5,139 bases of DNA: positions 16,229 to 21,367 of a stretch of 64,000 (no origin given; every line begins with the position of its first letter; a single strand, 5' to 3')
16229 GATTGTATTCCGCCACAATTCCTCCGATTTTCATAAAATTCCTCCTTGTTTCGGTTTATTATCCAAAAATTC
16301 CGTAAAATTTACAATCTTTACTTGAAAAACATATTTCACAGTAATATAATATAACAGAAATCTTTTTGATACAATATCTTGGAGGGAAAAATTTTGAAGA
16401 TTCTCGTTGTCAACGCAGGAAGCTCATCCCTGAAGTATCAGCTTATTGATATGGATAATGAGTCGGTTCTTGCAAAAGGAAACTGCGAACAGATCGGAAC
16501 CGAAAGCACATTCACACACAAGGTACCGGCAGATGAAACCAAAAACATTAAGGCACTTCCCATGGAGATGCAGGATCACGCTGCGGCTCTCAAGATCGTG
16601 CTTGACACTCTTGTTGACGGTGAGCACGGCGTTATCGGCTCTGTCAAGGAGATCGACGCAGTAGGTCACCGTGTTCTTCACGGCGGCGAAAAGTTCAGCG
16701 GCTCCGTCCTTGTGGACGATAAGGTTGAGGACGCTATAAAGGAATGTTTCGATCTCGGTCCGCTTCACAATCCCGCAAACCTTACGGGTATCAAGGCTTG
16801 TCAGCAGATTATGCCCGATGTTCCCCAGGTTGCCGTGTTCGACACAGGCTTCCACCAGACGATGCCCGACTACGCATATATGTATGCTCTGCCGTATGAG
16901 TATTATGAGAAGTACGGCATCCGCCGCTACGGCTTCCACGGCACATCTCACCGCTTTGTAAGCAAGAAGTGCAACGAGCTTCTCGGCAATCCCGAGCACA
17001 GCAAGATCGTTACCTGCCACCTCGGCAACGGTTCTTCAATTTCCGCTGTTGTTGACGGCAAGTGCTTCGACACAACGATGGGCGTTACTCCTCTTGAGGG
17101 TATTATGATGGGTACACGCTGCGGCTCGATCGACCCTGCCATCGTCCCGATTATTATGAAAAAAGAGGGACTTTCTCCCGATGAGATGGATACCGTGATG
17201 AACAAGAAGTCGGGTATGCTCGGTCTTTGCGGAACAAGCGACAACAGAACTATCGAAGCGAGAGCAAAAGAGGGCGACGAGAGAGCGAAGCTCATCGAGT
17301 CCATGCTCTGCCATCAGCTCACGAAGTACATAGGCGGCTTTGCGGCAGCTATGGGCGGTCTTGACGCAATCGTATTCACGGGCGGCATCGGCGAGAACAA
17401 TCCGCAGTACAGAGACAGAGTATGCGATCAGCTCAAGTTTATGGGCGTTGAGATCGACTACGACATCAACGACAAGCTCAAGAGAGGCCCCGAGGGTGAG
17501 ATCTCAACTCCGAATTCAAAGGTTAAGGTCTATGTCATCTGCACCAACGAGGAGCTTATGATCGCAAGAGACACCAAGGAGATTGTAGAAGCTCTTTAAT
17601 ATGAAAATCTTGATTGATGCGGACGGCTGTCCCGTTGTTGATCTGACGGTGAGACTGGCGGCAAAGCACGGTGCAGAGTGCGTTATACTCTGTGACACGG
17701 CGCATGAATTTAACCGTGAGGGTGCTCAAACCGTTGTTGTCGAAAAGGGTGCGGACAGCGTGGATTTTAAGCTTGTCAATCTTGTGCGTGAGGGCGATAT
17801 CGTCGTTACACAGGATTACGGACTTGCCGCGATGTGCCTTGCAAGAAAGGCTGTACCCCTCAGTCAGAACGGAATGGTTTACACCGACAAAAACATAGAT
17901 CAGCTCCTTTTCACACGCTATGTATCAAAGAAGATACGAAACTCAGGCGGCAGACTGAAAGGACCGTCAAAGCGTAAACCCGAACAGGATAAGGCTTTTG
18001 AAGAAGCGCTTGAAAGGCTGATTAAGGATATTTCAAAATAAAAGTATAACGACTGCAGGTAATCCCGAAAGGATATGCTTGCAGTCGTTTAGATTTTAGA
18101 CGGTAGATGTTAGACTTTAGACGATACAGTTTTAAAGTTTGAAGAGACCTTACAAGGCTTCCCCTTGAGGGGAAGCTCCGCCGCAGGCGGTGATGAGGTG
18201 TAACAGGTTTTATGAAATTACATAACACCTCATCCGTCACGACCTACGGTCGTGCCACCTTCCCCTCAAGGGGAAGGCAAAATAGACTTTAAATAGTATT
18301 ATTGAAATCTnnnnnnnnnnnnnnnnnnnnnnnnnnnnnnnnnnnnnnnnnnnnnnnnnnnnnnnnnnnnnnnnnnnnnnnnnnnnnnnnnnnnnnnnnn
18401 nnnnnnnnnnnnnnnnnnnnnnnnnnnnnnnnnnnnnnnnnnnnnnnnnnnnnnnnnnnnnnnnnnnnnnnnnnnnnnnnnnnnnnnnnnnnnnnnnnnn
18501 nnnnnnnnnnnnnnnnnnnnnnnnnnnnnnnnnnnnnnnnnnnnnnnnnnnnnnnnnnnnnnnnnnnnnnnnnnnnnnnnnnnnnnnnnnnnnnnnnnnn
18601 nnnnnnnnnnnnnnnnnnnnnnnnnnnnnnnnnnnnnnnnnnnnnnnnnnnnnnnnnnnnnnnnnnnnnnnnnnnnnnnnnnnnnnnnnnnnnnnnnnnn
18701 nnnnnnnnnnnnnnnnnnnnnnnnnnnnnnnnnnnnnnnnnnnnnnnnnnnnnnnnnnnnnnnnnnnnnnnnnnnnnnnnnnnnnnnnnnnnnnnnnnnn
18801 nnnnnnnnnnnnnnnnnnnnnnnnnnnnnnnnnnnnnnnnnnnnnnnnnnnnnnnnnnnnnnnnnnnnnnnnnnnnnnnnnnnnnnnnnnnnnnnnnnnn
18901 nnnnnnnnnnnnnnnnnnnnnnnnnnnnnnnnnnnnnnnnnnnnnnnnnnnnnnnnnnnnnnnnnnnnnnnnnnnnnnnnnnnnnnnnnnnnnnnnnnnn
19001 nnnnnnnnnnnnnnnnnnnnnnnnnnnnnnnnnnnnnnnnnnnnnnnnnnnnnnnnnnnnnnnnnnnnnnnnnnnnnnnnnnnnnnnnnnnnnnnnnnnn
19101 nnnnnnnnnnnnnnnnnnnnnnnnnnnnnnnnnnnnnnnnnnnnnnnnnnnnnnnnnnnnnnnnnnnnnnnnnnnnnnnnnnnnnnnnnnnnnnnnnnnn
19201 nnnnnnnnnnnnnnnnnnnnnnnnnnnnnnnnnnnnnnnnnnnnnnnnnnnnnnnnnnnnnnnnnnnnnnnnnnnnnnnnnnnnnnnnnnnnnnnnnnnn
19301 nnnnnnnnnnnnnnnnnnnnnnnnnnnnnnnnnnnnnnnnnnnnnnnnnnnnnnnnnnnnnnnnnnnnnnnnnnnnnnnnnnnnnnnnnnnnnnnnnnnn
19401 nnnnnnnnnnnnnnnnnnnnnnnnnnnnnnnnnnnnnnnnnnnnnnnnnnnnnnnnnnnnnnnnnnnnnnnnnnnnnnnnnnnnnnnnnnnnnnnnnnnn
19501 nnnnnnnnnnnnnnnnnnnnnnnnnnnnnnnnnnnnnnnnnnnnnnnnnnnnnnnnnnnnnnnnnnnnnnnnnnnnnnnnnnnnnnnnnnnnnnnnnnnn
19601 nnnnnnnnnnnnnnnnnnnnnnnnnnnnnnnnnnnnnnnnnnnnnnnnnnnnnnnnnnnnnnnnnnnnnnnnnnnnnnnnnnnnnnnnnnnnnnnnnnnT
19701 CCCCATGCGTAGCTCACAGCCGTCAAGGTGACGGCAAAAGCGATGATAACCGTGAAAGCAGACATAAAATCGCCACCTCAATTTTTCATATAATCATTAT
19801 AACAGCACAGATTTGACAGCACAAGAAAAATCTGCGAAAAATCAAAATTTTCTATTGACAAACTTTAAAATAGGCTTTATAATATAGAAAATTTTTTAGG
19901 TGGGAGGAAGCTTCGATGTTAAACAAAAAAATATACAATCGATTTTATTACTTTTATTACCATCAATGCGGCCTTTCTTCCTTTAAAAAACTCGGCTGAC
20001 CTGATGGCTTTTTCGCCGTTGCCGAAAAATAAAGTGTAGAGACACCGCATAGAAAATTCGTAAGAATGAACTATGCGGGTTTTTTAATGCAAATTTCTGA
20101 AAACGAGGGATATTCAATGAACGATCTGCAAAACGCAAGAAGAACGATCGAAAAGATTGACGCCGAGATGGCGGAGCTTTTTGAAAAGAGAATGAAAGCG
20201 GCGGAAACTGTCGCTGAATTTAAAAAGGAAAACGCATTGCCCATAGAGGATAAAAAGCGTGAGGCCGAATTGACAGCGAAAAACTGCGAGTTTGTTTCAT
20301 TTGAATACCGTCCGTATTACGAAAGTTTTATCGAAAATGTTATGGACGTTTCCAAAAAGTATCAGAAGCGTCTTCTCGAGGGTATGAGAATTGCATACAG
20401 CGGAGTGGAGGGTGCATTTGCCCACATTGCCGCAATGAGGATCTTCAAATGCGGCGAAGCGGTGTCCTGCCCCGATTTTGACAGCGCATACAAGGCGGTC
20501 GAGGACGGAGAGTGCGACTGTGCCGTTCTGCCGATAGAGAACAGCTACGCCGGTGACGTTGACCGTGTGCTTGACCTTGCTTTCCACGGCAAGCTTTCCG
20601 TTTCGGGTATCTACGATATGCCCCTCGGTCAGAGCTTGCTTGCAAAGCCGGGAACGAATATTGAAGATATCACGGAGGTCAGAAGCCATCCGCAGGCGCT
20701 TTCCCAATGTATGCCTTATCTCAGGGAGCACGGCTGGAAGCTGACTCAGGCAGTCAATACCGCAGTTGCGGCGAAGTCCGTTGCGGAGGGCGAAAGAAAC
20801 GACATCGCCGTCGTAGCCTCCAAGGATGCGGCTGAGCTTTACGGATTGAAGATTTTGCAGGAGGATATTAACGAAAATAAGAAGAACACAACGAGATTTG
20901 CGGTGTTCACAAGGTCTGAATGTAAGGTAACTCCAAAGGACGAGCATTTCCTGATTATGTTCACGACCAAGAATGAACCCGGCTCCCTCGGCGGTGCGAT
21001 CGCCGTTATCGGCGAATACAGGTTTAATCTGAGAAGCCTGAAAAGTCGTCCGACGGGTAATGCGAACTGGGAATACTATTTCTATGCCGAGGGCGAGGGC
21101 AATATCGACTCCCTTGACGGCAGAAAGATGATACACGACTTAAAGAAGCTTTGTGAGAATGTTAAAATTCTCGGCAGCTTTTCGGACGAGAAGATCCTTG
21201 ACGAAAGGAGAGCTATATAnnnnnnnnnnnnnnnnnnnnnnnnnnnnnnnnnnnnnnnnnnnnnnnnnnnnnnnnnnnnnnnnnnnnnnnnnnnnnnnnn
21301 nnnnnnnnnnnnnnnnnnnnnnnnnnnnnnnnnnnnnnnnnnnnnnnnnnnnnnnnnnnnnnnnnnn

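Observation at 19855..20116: Phe/Tyr-rich leader peptide plus terminator: candidate ribosome-mediated attenuator for the whole aromatic amino acid operon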

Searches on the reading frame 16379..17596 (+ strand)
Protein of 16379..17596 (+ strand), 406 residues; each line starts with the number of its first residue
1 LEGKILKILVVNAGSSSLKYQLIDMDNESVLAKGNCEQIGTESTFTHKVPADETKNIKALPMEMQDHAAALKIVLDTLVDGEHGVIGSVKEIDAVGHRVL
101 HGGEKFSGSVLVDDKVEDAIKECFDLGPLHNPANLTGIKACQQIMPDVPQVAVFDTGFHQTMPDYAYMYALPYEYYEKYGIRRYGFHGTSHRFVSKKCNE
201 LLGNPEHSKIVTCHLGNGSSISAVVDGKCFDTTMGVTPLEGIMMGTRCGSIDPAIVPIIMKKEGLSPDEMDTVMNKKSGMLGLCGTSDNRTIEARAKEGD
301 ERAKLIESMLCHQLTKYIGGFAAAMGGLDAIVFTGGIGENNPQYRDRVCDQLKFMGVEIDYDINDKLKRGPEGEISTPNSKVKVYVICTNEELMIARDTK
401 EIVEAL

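Call 62: search_protein_families(library=ncbifam, proteins=[window:16379-17596:+], max_evalue=0.01)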
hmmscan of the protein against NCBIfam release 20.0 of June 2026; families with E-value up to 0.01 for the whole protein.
window:16379-17596:+ (406 aa): 8 families
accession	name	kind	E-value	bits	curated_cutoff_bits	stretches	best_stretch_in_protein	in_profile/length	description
TIGR00016.1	ackA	subfamily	8.5e-152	505.6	293.4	1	6-402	4-403/405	acetate/propionate family kinase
NF009063.0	PRK12397.1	equivalog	7e-133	443.2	659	1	7-402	4-392/404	acetate/propionate family kinase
NF009045.0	PRK12379.1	equivalog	1e-123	413.1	580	1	8-402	7-392/402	propionate kinase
NF005520.0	PRK07157.1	equivalog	2.6e-113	379.2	561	1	7-404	4-399/400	acetate kinase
NF009099.0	PRK12440.1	equivalog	7.1e-107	357.8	693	1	8-402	6-396/397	acetate/propionate family kinase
NF005462.0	PRK07058.1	equivalog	1.6e-94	317.1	486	1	8-404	6-391/396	acetate/propionate family kinase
NF002834.0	PRK03011.1-5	subfamily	4.2e-29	101.8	222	1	7-355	4-323/357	butyrate kinase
TIGR02707.1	butyr_kinase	equivalog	4.1e-22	78.7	289.1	1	8-355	2-320/351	butyrate kinase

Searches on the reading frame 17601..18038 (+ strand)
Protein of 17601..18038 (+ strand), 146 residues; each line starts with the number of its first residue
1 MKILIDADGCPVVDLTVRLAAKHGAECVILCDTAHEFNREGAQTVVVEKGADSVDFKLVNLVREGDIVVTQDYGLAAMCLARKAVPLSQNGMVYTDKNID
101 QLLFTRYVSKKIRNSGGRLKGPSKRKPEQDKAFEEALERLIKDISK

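Call 62: search_protein_families(library=ncbifam, proteins=[window:17601-18038:+], max_evalue=0.01)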
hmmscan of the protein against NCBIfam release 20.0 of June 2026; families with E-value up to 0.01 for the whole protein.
window:17601-18038:+ (146 aa): 1 family
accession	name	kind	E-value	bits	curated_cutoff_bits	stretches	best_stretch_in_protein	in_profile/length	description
NF001095.0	PRK00124.1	equivalog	1.8e-45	154.4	139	1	1-145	1-146/150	YaiI/YqxD family protein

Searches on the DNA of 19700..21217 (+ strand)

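Call 4: search_rna_families(source=window, start=19700, end=20250, threshold=evalue, max_evalue=10, show_alignments=3)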
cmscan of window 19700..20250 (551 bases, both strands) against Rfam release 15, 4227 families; matches with E-value up to 10: 3.
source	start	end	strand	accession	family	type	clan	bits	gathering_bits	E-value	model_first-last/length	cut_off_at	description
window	19705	19800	+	RF01392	isrI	Gene; sRNA;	-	18.1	45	2.3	1-98/98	no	isrI Hfq binding RNA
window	19832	19861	-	RF01334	CRISPR-DR21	Gene; CRISPR;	-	17.7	48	3.1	1-37/37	no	CRISPR RNA direct repeat element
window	19845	19914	+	RF04181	rteR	Gene; sRNA;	-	17.4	72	5.8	1-84/84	no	rteR sRNA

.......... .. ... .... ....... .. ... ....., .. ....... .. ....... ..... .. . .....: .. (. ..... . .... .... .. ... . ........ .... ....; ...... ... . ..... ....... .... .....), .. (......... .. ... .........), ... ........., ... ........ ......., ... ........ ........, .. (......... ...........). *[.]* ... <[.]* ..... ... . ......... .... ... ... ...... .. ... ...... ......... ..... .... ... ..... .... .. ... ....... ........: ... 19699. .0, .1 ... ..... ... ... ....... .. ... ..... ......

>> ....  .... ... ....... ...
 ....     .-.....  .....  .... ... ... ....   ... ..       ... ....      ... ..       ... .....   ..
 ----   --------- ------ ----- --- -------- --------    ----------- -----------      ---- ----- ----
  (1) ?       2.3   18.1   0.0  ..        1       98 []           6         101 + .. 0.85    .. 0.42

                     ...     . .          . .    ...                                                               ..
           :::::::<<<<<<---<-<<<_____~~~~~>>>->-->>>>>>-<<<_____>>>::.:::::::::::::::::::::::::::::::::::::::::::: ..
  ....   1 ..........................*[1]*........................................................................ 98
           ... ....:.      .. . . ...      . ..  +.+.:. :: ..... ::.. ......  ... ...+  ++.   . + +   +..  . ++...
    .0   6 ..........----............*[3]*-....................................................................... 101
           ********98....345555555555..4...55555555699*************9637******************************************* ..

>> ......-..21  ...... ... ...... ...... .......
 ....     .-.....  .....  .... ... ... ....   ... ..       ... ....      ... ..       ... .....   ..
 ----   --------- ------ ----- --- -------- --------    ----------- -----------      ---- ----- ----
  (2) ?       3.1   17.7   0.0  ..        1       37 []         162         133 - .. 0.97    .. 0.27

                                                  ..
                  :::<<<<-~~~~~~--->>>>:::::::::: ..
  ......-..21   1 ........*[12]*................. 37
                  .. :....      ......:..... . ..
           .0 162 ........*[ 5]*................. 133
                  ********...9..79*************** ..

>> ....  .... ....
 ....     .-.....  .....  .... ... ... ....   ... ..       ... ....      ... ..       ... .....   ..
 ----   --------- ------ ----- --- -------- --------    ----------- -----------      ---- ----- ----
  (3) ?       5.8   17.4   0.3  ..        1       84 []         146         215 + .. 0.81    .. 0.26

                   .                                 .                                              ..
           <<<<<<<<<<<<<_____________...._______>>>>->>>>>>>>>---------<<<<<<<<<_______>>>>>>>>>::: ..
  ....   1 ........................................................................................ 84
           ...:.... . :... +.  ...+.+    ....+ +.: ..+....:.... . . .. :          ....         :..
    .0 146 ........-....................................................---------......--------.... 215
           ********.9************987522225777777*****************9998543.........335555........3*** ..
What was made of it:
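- Closest known: uORFC-13-1 motif upstream of aroF in Acholeplasma. Different: It is not held in Rfam 15 as a match to this region (call 4).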

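Call 12: search_rna_families(sources=[L014, L015, L016, L017, L018, L019, L020, L021, L022, L023, L024, L046, L047], threshold=gathering)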
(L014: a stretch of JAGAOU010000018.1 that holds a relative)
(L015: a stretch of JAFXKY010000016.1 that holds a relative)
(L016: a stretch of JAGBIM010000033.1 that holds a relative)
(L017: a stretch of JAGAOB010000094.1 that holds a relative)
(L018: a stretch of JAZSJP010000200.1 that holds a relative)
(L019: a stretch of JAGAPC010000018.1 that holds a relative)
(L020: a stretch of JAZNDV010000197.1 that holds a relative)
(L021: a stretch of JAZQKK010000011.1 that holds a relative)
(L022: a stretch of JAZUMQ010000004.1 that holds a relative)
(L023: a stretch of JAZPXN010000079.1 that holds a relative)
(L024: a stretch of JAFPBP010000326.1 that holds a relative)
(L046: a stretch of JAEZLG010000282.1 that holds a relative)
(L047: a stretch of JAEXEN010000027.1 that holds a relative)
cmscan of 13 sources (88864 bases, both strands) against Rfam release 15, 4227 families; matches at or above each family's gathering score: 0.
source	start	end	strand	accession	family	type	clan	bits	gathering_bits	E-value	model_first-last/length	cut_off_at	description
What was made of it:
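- On Rfam Phe_leader (enterobacterial pheL) and other curated amino acid leaders: None appears in 13 related loci (call 12).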
